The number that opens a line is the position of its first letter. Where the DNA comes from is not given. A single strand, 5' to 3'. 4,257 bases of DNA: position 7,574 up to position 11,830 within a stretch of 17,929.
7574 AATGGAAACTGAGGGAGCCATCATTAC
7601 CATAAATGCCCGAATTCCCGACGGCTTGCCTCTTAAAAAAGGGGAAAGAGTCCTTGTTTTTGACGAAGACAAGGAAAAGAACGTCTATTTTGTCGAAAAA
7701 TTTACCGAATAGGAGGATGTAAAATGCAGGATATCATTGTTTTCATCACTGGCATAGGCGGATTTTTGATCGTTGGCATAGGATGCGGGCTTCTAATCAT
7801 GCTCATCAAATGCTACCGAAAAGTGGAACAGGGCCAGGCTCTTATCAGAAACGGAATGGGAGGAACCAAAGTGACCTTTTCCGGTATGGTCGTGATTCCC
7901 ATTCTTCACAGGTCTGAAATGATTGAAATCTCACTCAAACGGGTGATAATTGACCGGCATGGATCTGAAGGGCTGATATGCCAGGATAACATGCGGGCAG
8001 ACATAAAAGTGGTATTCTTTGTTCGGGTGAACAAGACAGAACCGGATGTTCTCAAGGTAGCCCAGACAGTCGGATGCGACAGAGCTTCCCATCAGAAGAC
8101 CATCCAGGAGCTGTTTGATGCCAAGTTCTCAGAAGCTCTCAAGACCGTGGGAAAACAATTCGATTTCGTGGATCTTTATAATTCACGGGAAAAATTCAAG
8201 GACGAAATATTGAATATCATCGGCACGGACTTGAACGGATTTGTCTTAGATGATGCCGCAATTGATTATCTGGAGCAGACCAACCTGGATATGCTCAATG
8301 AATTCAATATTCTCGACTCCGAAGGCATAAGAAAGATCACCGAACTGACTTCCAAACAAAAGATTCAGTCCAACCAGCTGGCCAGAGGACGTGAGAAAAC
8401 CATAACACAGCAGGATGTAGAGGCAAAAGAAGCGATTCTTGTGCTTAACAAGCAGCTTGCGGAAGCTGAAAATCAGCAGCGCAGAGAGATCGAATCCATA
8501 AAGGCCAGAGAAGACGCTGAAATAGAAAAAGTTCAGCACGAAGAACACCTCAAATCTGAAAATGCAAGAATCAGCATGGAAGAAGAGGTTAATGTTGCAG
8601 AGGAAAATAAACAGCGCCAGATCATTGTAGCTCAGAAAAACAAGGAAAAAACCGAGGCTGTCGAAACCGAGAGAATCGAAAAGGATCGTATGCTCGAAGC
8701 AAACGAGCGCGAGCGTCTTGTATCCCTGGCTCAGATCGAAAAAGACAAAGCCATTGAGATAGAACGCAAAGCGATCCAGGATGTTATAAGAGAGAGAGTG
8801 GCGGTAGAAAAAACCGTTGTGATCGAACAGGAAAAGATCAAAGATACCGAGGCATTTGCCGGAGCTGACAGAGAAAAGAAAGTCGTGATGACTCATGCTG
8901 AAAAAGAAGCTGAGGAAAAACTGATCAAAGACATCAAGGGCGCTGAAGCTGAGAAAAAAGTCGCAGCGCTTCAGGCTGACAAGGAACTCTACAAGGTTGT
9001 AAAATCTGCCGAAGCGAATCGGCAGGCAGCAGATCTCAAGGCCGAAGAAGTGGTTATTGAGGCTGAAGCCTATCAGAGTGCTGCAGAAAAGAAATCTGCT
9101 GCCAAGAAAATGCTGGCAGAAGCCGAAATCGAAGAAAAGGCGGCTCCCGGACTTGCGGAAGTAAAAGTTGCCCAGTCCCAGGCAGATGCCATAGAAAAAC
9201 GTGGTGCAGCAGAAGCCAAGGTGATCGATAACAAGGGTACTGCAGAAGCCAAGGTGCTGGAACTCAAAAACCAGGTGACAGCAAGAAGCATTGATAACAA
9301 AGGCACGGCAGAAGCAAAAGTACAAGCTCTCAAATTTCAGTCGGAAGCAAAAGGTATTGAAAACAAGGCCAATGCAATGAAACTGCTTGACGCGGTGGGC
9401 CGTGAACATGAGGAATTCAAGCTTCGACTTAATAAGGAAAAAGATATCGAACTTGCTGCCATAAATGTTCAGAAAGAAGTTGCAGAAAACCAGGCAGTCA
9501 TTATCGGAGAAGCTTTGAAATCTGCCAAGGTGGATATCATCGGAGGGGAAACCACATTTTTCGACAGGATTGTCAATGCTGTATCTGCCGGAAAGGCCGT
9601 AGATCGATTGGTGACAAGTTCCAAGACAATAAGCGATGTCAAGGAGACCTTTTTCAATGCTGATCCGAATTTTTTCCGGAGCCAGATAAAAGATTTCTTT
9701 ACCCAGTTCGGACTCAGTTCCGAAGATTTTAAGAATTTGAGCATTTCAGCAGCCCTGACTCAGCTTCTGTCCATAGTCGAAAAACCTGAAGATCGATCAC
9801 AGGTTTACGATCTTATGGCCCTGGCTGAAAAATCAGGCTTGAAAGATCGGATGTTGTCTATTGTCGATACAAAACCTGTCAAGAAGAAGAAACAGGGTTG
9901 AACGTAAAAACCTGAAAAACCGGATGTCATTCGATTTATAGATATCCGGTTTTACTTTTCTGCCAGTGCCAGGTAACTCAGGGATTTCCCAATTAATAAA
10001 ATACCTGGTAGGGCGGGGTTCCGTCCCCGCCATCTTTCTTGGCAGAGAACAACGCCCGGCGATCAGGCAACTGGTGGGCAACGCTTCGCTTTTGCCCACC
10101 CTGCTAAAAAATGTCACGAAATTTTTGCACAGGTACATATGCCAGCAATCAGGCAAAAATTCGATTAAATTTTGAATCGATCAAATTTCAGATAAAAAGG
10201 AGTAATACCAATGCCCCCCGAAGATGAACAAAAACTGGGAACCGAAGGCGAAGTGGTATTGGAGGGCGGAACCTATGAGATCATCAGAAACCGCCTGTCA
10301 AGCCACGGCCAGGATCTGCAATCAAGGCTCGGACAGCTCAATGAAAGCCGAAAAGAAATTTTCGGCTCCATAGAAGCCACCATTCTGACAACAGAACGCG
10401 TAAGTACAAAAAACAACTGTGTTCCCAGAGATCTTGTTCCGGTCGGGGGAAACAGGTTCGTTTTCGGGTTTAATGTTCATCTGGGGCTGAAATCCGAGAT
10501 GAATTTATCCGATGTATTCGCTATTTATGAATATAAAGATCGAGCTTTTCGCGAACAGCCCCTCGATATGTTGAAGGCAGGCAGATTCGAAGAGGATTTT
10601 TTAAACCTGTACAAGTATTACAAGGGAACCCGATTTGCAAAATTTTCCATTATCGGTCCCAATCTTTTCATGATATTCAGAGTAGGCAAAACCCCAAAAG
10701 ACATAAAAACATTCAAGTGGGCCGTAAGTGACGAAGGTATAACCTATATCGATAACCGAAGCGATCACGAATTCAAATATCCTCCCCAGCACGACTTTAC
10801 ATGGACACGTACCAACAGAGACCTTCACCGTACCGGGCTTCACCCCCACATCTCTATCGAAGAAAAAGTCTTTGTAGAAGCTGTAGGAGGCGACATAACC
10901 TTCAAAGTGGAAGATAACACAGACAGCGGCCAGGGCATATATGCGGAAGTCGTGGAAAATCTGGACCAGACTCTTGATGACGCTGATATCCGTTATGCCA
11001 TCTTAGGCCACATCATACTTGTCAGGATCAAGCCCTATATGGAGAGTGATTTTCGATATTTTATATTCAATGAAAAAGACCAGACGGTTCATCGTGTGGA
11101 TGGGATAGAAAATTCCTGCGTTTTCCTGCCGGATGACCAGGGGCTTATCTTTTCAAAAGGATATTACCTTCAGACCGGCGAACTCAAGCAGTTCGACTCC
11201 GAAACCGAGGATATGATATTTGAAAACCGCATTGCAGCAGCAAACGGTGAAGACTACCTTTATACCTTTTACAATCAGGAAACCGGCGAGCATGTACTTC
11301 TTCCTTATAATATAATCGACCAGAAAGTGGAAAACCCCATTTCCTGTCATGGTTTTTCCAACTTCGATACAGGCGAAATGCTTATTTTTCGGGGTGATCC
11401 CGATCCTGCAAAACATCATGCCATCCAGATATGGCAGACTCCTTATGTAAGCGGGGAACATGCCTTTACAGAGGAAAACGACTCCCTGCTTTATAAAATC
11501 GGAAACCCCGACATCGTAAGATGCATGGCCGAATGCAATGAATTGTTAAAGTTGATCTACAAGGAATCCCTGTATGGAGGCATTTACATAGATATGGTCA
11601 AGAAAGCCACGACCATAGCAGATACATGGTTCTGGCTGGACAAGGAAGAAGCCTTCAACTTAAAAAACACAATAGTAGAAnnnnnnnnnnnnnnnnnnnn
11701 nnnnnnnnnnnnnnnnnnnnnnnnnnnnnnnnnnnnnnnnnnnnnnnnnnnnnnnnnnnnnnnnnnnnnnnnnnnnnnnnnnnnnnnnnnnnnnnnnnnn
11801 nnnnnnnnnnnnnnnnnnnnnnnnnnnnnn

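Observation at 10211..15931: Giant protein with an unclassifiable architecture: unknown N-terminal domain, about 850 aa helical stalk, AAA_5-like ATPase, ankyrin tail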

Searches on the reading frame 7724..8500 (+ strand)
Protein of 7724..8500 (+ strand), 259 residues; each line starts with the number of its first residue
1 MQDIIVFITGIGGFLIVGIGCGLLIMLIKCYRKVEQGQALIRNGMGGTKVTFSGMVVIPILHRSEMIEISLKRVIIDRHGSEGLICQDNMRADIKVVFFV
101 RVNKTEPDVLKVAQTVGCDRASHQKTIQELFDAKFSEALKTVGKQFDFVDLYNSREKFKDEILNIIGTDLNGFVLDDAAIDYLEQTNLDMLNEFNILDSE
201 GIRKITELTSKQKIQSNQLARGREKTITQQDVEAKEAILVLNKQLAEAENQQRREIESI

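Call 38: search_protein_families(library=pfam, proteins=[window:7724-8500:+], max_evalue=10)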
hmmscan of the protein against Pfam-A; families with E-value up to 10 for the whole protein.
window:7724-8500:+ (259 aa): 2 families
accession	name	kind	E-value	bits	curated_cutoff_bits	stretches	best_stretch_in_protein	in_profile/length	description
PF01145.31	Band_7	-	8.4e-11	42.7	23.6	1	33-173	2-133/176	SPFH domain / Band 7 family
PF12213.14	Dpoe2NT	-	0.025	15.4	24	1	170-221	15-63/73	DNA polymerases epsilon N terminal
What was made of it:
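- On SPFH / flotillin family (for the upstream partner, 7724-9901): Band_7 scores 42.7 bits against a cut-off of 23.6 (call 38).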

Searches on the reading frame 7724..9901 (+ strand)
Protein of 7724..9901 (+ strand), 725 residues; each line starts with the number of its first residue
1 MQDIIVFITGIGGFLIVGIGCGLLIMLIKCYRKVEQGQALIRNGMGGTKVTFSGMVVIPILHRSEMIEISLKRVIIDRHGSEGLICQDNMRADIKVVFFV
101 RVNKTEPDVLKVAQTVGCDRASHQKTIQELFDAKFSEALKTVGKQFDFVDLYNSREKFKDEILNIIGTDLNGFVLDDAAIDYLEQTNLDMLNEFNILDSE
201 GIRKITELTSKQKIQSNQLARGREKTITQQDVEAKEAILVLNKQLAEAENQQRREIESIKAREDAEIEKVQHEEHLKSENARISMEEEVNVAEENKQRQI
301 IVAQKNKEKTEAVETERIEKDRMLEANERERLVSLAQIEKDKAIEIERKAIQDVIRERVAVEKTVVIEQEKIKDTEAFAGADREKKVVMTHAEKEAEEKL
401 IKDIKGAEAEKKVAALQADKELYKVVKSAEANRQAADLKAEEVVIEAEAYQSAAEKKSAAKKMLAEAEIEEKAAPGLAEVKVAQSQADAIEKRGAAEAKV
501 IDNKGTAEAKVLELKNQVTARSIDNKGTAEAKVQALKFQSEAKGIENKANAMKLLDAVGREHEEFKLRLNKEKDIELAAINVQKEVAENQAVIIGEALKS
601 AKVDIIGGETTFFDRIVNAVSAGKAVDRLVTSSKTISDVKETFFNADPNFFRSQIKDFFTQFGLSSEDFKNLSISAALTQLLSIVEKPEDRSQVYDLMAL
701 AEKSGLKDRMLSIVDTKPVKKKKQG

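Call 6: search_protein_families(library=pfam, proteins=[window:7724-9901:+], max_evalue=0.01)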
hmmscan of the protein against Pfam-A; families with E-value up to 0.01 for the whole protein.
window:7724-9901:+ (725 aa): 0 families

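Call 12: search_protein_families(library=padloc, proteins=[window:7724-9901:+], max_evalue=0.01)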
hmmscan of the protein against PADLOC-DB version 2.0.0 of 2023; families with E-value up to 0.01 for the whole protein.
window:7724-9901:+ (725 aa): 0 families

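Call 35: search_protein_families(library=ncbifam, proteins=[window:7724-9901:+], max_evalue=1)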
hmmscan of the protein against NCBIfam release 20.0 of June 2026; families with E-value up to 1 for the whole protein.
window:7724-9901:+ (725 aa): 0 families

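Call 36: search_solved_structures(query=window:7724-9901:+, max_evalue=1, show_alignments=1)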
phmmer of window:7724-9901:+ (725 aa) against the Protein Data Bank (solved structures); distinct sequences matched with E-value up to 1: 0.

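Call 38: search_protein_families(library=pfam, proteins=[window:7724-9901:+], max_evalue=10)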
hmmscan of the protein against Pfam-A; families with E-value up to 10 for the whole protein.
window:7724-9901:+ (725 aa): 1 family
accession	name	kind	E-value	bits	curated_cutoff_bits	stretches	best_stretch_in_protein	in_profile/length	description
PF15170.11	CaM-KIIN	-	0.52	11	27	1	323-357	36-70/79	Calcium/calmodulin-dependent protein kinase II inhibitor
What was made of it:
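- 7724..9901 (+): SPFH/flotillin-like protein, 725 aa: N-terminal TM helix, Band_7 domain, long E/A/K-rich coiled coil, conserved C-terminal domain. The full-length scan returns nothing (calls 6, 38).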

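Call 61: find_related_loci(query=A4, collection=metagenome_contigs, flank=8000)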
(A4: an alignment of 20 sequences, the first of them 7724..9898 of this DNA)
Query A4 (725 aa) in metagenome_contigs; peptide patterns used: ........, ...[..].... (x = any residue, [..] = any of these).
600 stretches matched a pattern (row limit reached: there are more); 553 encode a relative of the query (tblastn E <= 1e-3); the best 80 are kept; 80 distinct loci.
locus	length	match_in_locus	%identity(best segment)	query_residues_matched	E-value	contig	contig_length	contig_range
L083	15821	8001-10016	58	4-712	0e+0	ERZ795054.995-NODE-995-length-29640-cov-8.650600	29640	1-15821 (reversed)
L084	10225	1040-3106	57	7-722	0e+0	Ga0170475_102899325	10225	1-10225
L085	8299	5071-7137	57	7-722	0e+0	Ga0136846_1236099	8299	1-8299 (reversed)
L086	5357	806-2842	58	4-712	0e+0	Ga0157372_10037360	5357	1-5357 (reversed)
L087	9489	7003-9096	57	11-723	0e+0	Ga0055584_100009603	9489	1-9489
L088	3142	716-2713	56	15-714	0e+0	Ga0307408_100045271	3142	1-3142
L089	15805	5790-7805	56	4-714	0e+0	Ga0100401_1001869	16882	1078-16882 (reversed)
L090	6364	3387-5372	57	1-681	0e+0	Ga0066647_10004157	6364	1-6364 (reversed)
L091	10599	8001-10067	56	1-712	0e+0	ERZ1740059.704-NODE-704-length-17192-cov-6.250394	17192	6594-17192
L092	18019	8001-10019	55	22-712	0e+0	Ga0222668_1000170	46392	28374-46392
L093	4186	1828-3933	54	1-722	0e+0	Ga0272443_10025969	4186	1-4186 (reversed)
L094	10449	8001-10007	53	12-709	0e+0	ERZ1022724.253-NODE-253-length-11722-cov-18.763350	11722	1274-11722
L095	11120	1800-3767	59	24-712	0e+0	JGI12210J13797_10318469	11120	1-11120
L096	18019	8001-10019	58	12-709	0e+0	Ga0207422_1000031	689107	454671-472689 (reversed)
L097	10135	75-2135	54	3-706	0e+0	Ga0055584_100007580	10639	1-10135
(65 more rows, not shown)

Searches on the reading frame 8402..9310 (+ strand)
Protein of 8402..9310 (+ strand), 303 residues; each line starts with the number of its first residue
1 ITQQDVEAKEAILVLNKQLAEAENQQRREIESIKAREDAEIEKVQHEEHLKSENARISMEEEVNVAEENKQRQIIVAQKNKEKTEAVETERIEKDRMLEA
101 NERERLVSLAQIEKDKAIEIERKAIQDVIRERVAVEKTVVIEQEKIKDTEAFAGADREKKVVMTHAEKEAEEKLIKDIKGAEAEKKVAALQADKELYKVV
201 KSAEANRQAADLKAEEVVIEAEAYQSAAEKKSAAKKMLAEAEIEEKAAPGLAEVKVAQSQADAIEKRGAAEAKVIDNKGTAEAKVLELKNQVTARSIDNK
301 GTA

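Call 84: search_protein_families(library=pfam, proteins=[window:8402-9310:+], max_evalue=1)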
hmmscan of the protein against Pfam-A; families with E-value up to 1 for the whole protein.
window:8402-9310:+ (303 aa): 1 family
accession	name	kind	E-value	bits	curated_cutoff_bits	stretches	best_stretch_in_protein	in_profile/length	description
PF15170.11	CaM-KIIN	-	0.41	11.3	27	0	97-131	36-70/79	Calcium/calmodulin-dependent protein kinase II inhibitor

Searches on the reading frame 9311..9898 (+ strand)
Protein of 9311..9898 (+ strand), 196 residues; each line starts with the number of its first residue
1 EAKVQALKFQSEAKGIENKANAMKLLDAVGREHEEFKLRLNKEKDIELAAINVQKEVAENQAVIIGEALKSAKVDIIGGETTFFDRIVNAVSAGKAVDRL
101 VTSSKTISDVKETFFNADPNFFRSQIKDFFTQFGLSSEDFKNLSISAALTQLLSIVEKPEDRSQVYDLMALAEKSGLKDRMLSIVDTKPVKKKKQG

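Call 84: search_protein_families(library=pfam, proteins=[window:9311-9898:+], max_evalue=1)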
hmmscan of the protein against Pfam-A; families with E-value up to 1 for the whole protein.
window:9311-9898:+ (196 aa): 1 family
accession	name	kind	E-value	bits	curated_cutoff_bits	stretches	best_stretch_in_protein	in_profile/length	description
PF22775.2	GA_3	-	0.4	11.7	27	0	12-56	50-97/100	GA-like domain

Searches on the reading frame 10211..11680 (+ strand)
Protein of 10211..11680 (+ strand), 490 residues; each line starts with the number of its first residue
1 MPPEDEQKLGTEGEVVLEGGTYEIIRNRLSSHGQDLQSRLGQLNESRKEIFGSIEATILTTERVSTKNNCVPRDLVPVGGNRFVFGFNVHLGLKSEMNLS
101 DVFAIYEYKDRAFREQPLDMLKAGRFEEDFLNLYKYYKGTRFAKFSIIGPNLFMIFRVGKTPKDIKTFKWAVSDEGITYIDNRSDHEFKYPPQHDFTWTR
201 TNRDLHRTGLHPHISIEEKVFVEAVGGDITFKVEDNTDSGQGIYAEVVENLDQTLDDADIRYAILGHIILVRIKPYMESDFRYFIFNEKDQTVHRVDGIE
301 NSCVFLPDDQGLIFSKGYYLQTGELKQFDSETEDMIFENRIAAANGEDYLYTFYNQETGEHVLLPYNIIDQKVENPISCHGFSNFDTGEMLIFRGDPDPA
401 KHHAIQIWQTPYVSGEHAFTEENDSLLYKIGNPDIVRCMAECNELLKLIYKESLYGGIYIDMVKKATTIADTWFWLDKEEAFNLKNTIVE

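Call 30: predict_structure(alignment_id=A2)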
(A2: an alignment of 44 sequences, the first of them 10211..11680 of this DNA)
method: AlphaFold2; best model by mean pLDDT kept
length: 490 residues; sequences in the alignment: 44
mean_pLDDT: 86.0   pTM: 0.86
mean pLDDT of the five models: 86.0, 85.8, 84.0, 83.9, 81.6
residues with pLDDT >= 90: 254; 70-90: 194; 50-70: 19; < 50: 23
segments of 3 or more residues with pLDDT < 50: 1-18, 416-418
pLDDT, mean of each block of 10 residues (from residue 1): 36 43 82 95 92 84 88 87 87 68 91 90 87 88 92 92 91 89 88 94 88 91 86 85 89 87 94 93 93 93 92 94 88 89 87 92 93 90 85 82 91 61 80 92 91 68 91 92 92
secondary structure, 60 per line:
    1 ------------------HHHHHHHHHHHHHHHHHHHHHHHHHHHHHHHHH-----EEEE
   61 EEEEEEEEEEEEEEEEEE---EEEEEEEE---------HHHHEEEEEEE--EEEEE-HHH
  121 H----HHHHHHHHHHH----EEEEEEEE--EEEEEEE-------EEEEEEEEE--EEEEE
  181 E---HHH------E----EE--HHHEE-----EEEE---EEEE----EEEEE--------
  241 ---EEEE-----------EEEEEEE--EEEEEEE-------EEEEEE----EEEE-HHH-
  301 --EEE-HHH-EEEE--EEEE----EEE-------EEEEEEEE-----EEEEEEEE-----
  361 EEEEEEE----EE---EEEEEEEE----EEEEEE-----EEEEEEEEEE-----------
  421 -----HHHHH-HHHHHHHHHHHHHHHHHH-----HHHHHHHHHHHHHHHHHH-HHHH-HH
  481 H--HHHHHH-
elements in order: H19-51 E57-78 E82-89 H99-102 E103-109 E112-116 H118-121 H126-136 E141-148 E151-157 E165-173 E176-181 E213-216 E220-223 E228-232 E244-247 E259-265 E268-274 E282-287 E292-295 E303-305 E311-314 E317-320 E325-327 E335-342 E348-355 E361-367 E377-384 E389-394 E400-409 H426-430 H432-449 H455-472 H474-477 H484-489
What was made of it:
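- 10265..11641 (+): N-terminal helix (aa 19-51), beta-propeller-like domain (aa 57-410) and packing helices (aa 426-477); together this is Pfam DUF3686. AF2 pLDDT 86, pTM 0.86 (call 30).
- On SbcC / Rad50 / RecN-type 'ATPase involved in DNA repair' (SMC-like ABC ATPases): The N-terminus is a beta-propeller-like domain without a P-loop (call 30).
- Checked: The AF2 model has pLDDT 86 and pTM 0.86, with about 26 strands between aa 57 and 410 (call 30).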

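Call 32: search_protein_representatives(protein=window:10211-11680:+)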
Query: 490 residues. Proteins with E-value up to 0.001 (for the whole library): 757; up to 1e-10: 537; up to 1e-30: 254. The best 150 are listed.
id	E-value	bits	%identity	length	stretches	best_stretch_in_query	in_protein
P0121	2.9e-192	656.4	57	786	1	12-487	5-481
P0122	2.3e-186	636.9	56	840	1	13-486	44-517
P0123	1.6e-184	630.8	56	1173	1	16-489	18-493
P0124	7.2e-174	595.7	52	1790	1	12-489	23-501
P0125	3.7e-170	583.4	52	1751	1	10-488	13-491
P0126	1.8e-167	574.6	52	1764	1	17-485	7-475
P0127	1.1e-166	571.9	54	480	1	17-457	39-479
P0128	4.9e-161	553.4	50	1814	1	16-486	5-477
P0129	2.7e-157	541.0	50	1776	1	19-479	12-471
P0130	5.6e-157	540.0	48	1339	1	17-485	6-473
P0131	6.3e-157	539.8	49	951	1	16-484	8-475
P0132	6.2e-153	526.6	50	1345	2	177-486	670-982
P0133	4.6e-151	520.5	47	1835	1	4-487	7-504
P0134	1.2e-149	515.8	48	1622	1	17-486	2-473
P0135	7.1e-148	510.0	48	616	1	13-485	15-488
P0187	5.6e-105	368.5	39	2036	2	121-483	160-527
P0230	2.8e-78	280.4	55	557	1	64-281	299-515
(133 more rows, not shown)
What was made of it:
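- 10265..11641 (+): The domain sits at the N-terminus of the 1600-1900-aa proteins among the listed hits (call 32).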

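Call 87: search_protein_families(library=pfam, proteins=[P0132, P0187, P0230], max_evalue=0.001)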
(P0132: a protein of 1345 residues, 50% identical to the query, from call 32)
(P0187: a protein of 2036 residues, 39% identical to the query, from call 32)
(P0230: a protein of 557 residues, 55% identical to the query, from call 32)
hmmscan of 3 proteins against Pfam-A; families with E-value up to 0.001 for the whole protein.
P0132 (1345 aa): 3 families
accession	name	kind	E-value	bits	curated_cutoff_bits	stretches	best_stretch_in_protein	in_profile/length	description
PF12458.13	DUF3686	-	4.9e-173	576.2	25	1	498-970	1-448/448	ATPase involved in DNA repair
PF25472.1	DUF7902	-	1.2e-25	89.9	26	1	1095-1179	1-85/85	Domain of unknown function (DUF7902)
PF25145.1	NfeD1b_N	-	3.4e-15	56.6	40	1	74-215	4-141/189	NfeD1b, N-terminal domain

P0187 (2036 aa): 4 families
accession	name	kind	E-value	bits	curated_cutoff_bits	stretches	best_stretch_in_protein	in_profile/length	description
PF12458.13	DUF3686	-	9.4e-193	641.2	25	1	42-518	2-448/448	ATPase involved in DNA repair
PF25472.1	DUF7902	-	1.8e-24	86.2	26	1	639-722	1-84/85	Domain of unknown function (DUF7902)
PF00004.35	AAA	-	2.1e-06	28.7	21.2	1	1506-1582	2-69/131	ATPase family associated with various cellular activities (AAA)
PF07728.20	AAA_5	-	1.8e-05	25.2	22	1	1505-1628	2-125/139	AAA domain (dynein-related subfamily)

P0230 (557 aa): 1 family
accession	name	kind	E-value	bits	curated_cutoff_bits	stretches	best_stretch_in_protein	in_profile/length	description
PF12458.13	DUF3686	-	4.7e-85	286.2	25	1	299-517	30-255/448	ATPase involved in DNA repair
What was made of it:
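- One family member carries an NfeD1b_N domain fused to its N-terminus (call 87).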
